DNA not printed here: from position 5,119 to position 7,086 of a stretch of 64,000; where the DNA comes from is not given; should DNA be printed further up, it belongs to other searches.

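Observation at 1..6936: MvhDGA-type hydrogenase operon continues into HdrC-like, HdrB-like, FrdB-like and FrdA-like genes: a candidate H2:fumarate (thiol:fumarate-reductase-like) module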

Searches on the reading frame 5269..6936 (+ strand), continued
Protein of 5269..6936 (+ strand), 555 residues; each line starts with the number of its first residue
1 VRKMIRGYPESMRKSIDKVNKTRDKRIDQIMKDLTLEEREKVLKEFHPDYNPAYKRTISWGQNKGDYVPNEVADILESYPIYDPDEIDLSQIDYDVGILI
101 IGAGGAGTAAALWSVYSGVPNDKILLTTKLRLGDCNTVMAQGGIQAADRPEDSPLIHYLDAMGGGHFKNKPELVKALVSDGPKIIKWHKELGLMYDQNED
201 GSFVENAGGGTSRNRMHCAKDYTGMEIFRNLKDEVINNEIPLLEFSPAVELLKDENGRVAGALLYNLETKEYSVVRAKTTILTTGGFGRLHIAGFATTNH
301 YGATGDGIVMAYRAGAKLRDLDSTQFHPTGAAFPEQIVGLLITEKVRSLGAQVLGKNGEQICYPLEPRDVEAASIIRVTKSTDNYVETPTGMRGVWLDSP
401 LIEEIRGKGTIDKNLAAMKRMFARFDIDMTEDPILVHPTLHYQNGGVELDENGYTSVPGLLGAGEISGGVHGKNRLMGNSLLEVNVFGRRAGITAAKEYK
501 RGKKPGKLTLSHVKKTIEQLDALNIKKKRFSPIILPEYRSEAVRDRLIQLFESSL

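Call 10: search_solved_structures(query=window:5269-6936:+, max_evalue=0.00001, show_alignments=2)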
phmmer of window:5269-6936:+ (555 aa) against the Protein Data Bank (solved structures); distinct sequences matched with E-value up to 0.00001: 53.
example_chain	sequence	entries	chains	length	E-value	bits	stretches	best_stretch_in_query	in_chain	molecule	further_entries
7d6v_A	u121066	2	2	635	1.1e-55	192.9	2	91-367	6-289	Succinate dehydrogenase subunit A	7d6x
1nek_A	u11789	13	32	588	2.9e-50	175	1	98-541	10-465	Succinate dehydrogenase flavoprotein subunit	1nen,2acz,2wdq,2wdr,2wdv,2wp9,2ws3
2b76_A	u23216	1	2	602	1.6e-42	149.4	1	96-497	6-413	Fumarate reductase flavoprotein subunit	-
6lum_A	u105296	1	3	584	2.3e-42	148.9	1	94-500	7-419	Succinate dehydrogenase subunit A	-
3p4p_A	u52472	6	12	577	3.5e-42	148.3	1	96-497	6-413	Fumarate reductase flavoprotein subunit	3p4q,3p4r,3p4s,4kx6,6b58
1kf6_A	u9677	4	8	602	4.2e-42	148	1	96-497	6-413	FUMARATE REDUCTASE FLAVOPROTEIN | Fumarate reductase flavoprotein subunit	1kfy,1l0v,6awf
8b6g_CA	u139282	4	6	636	8.1e-42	147.1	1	90-515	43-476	Succinate dehydrogenase [ubiquinone] flavoprotein subunit, mitochondrial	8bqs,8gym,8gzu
5vpn_A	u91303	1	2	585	9.5e-42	146.9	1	96-497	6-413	Fumarate reductase flavoprotein subunit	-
1yq3_A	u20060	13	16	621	9.7e-42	146.8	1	90-524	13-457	Succinate dehydrogenase flavoprotein subunit | Succinate dehydrogenase [ubiquinone] flavoprotein subunit, mitochondrial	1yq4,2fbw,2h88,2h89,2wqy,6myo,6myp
1zoy_A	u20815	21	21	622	1.1e-41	146.6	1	90-524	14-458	FAD-binding protein | Succinate dehydrogenase [ubiquinone] flavoprotein subunit, mitochondrial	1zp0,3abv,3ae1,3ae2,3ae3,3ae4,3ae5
4ytp_A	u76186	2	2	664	1.2e-41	146.5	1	89-524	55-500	Succinate dehydrogenase [ubiquinone] flavoprotein subunit, mitochondrial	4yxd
3cir_A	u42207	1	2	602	1.8e-41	145.9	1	96-497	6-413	Fumarate reductase flavoprotein subunit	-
6vax_A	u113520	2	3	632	1.9e-41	145.9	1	90-529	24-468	Succinate dehydrogenase [ubiquinone] flavoprotein subunit, mitochondrial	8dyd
8gs8_A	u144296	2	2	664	2e-41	145.8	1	89-529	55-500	Succinate dehydrogenase [ubiquinone] flavoprotein subunit, mitochondrial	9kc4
8dye_A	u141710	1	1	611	3.3e-41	145.1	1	92-529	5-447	Succinate dehydrogenase [ubiquinone] flavoprotein subunit, mitochondrial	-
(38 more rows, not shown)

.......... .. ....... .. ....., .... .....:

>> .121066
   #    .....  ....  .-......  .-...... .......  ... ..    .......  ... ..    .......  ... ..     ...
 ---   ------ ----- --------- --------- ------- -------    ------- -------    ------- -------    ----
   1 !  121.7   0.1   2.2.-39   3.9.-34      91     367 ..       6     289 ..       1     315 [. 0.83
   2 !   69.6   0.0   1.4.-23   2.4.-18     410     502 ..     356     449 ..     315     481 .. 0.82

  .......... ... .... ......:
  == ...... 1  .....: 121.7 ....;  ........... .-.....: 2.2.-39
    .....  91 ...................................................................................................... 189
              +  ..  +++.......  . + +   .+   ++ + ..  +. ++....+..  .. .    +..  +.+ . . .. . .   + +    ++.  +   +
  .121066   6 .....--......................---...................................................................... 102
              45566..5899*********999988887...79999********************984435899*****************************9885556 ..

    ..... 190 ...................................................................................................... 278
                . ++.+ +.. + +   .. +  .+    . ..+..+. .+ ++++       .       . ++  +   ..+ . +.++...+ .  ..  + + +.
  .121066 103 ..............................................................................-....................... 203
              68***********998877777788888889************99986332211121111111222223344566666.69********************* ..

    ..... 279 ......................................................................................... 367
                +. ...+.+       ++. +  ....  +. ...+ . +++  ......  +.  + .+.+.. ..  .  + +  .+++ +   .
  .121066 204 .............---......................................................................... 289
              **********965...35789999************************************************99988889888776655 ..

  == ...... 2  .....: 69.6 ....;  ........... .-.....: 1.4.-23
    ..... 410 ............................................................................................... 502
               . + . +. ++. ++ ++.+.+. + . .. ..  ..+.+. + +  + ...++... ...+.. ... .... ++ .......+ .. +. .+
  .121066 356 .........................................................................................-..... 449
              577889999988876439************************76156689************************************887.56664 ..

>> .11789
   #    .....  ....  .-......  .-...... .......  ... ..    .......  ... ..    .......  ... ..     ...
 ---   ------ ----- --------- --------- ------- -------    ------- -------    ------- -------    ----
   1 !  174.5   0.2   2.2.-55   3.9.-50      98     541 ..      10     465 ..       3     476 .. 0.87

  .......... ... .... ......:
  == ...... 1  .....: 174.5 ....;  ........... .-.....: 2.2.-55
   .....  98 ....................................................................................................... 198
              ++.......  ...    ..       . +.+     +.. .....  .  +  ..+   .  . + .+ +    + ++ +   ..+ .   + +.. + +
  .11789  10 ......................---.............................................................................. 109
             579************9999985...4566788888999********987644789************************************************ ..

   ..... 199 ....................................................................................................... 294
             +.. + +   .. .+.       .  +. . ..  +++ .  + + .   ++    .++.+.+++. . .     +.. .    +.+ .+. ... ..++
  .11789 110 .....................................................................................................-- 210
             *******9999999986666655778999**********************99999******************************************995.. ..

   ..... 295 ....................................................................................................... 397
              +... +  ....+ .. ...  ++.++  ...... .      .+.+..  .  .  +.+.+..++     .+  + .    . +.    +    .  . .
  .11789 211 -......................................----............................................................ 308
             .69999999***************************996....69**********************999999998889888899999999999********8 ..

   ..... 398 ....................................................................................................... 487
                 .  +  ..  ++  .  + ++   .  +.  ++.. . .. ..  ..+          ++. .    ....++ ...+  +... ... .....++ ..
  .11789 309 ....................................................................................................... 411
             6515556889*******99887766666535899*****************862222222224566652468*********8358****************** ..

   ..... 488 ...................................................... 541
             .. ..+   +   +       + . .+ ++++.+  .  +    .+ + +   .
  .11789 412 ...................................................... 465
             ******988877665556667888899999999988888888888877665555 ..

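Call 11: find_encoding_contigs(protein=P0001, flank=10000, max_places=3)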
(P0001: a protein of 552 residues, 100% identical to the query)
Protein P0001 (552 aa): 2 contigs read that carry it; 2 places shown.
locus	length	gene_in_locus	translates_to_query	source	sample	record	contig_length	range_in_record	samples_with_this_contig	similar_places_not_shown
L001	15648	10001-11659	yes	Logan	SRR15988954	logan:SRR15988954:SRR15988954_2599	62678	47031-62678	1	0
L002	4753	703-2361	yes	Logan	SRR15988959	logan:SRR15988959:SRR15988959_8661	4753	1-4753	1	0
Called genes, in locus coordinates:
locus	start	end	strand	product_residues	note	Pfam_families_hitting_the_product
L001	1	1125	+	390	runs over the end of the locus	PF01855:POR_N, PF02780:Transketolase_C (weak), PF17147:PFOR_II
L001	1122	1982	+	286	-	PF02775:TPP_enzyme_C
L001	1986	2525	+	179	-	PF01558:POR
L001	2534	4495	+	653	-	PF07992:Pyr_redox_2 (weak), PF00890:FAD_binding_2 (weak), PF01266:DAO (weak), PF12831:FAD_oxidored, PF13450:NAD_binding_8 (weak), PF12838:Fer4_7, PF13187:Fer4_9 (weak), PF13237:Fer4_10, +7 more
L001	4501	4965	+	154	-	PF02662:FlpD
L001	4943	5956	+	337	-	PF01058:Oxidored_q6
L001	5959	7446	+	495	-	PF27537:HoxH, PF00374:NiFeSe_Hases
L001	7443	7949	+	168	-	PF01750:HycI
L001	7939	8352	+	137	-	PF13183:Fer4_8, PF13187:Fer4_9, PF13534:Fer4_17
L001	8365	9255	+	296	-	PF02754:CCG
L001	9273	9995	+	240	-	PF13484:Fer4_16 (faint), PF13183:Fer4_8 (faint), PF13534:Fer4_17 (faint), PF00037:Fer4 (faint), PF13237:Fer4_10 (weak), PF12838:Fer4_7, PF13187:Fer4_9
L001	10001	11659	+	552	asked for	PF00890:FAD_binding_2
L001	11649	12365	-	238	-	PF00753:Lactamase_B, PF23023:Anti-Pycsar_Apyc1, PF19583:ODP, PF12706:Lactamase_B_2 (weak)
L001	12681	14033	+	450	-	PF02812:ELFV_dehydrog_N, PF00208:ELFV_dehydrog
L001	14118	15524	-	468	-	PF04406:TP6A_N, PF21180:TOP6A-Spo11_Toprim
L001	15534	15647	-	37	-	?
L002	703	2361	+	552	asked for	PF00890:FAD_binding_2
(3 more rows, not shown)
